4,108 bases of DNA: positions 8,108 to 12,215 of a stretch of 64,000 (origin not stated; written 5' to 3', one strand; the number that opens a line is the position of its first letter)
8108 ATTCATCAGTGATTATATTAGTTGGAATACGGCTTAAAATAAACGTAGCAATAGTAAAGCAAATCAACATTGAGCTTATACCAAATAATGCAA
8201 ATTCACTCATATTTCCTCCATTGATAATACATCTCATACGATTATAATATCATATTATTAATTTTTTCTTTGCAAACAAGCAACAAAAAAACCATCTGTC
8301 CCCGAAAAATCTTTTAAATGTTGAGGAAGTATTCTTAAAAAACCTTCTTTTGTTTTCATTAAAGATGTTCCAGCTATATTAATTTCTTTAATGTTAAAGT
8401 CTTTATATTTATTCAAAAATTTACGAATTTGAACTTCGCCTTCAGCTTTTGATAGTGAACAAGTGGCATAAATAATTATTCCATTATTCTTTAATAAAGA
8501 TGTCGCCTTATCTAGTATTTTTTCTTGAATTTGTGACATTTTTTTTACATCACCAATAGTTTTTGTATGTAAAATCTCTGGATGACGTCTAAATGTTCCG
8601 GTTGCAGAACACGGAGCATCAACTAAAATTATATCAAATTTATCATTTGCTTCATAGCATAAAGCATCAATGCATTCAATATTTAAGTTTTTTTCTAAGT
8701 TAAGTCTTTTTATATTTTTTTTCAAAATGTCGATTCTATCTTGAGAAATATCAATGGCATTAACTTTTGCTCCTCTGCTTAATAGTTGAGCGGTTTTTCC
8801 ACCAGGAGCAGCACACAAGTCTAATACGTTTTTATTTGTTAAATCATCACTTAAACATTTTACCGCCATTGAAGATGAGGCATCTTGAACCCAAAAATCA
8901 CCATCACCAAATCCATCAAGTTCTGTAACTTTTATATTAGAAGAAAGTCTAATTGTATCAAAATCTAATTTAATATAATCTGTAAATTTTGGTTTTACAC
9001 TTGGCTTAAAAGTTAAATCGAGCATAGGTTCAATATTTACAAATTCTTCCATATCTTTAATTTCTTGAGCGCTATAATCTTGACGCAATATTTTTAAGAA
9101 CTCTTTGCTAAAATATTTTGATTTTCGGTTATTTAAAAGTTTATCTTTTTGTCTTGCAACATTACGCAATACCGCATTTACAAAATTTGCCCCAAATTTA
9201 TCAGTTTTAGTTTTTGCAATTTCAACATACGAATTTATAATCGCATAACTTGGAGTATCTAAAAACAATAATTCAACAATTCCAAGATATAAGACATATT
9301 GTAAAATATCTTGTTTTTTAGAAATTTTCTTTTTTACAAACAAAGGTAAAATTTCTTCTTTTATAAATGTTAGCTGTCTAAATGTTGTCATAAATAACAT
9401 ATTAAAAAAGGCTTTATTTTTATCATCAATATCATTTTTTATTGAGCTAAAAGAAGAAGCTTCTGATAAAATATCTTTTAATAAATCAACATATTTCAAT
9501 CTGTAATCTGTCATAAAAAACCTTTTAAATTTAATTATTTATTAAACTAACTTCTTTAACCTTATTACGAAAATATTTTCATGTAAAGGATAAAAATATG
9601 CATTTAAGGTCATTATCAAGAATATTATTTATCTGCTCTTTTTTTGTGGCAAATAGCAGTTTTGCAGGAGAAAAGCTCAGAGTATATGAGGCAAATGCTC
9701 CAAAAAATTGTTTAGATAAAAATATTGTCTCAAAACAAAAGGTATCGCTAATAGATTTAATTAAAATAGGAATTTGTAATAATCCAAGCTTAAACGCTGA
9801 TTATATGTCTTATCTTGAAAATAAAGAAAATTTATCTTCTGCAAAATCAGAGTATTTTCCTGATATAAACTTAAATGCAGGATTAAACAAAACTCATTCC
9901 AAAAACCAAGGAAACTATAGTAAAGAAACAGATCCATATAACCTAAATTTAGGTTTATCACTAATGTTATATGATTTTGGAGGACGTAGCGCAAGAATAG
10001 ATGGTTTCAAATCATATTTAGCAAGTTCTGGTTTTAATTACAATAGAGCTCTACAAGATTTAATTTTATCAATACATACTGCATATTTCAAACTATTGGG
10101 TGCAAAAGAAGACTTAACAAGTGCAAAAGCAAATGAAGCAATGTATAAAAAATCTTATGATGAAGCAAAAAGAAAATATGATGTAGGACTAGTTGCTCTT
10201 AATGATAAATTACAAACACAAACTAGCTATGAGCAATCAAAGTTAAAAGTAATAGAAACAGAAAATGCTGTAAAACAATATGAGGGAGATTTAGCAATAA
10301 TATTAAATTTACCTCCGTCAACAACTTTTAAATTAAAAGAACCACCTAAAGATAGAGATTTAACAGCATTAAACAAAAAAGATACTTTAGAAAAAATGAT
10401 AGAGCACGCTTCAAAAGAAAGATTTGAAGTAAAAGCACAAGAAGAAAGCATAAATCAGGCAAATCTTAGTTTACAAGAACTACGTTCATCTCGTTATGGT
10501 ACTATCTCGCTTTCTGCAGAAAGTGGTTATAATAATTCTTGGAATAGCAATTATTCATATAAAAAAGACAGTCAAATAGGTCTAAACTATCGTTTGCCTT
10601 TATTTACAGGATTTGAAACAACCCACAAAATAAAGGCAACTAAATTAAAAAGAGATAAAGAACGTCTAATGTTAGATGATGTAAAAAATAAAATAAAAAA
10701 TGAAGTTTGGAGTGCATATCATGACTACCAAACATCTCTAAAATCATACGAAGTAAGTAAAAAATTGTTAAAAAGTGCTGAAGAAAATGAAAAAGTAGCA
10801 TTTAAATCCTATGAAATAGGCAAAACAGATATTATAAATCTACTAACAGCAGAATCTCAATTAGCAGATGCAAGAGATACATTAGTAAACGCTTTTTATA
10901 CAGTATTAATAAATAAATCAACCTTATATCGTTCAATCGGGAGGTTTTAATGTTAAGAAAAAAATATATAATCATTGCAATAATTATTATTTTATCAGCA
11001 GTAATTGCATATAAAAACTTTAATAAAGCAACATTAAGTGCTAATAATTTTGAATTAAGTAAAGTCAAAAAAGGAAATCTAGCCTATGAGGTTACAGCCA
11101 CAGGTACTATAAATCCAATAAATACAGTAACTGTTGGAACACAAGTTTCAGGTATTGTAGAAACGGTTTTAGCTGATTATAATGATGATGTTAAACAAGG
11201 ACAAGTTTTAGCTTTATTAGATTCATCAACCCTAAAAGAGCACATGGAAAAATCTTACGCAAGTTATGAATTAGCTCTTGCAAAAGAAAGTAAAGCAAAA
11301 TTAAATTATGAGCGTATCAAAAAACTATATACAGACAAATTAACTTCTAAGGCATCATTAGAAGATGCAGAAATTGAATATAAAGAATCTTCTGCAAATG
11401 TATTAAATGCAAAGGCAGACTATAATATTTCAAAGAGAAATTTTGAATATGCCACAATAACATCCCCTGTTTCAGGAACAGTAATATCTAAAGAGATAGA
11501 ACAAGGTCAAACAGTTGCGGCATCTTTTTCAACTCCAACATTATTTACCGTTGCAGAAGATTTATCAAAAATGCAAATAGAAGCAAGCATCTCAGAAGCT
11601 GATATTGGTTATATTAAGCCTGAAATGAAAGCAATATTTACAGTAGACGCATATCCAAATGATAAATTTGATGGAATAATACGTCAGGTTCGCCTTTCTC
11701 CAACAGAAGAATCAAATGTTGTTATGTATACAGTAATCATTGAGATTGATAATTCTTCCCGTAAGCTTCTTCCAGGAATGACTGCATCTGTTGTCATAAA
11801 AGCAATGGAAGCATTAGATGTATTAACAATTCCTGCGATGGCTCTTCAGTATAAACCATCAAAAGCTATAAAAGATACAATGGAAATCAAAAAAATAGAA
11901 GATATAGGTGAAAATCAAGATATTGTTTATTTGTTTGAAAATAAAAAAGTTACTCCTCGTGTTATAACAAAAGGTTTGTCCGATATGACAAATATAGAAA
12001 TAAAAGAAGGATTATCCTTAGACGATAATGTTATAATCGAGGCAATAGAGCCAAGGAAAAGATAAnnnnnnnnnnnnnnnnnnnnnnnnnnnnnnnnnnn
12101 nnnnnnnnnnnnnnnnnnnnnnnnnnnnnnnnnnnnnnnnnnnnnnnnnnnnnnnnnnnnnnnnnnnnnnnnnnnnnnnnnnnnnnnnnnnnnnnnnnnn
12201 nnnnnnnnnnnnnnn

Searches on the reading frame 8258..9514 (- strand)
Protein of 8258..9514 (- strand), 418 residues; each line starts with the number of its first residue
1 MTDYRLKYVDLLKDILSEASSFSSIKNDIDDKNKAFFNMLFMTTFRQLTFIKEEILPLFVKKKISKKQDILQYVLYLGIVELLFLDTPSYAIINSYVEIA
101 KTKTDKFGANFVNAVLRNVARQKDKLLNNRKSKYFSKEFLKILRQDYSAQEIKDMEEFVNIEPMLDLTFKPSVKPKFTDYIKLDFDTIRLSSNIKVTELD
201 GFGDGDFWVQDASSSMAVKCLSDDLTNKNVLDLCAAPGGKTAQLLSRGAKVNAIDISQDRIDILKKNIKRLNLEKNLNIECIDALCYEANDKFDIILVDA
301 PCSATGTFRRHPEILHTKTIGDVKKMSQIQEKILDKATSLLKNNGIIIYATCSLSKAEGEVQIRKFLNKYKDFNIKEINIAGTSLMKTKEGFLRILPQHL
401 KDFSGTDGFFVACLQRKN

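Call 70: search_protein_families(library=pfam, proteins=[window:8258-9514:-], max_evalue=0.00001)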
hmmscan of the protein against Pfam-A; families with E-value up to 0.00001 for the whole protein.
window:8258-9514:- (418 aa): 6 families
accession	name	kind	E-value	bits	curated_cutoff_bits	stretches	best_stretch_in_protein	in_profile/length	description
PF01189.24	Methyltr_RsmB-F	-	1.2e-47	162.6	27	1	227-414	9-198/199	16S rRNA methyltransferase RsmB/F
PF01029.23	NusB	-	3.4e-22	79.7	23.1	1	13-121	25-133/133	NusB family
PF13847.12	Methyltransf_31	-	1.7e-10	41.2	27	1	227-357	4-114/145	Methyltransferase domain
PF01728.25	FtsJ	-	5.8e-09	36.6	24.1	1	226-355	21-142/181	FtsJ-like methyltransferase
PF03602.21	Cons_hypoth95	-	5.3e-08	33.2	24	1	220-316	35-137/182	Conserved hypothetical protein 95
PF13649.12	Methyltransf_25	-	1.4e-07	32.6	27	1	230-298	1-70/97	Methyltransferase domain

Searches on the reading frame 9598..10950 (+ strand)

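Call 70: search_protein_families(library=pfam, proteins=[window:9598-10950:+], max_evalue=0.00001)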
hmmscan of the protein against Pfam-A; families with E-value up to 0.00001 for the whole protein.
window:9598-10950:+ (450 aa): 1 family
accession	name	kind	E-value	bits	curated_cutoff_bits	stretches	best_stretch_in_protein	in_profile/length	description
PF02321.23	OEP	-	5.1e-59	199.7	22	2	264-448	1-187/187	Outer membrane efflux protein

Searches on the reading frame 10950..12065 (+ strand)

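Call 70: search_protein_families(library=pfam, proteins=[window:10950-12065:+], max_evalue=0.00001)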
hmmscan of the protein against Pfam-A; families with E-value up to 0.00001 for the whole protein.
window:10950-12065:+ (371 aa): 2 families
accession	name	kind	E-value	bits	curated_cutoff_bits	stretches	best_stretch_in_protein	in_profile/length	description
PF16576.10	HlyD_D23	-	6.6e-23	81.5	30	1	47-279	5-214/214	Barrel-sandwich domain of CusB or HlyD membrane-fusion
PF13437.12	HlyD_3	-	1.4e-13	51.9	22.2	1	169-276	1-106/106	HlyD family secretion protein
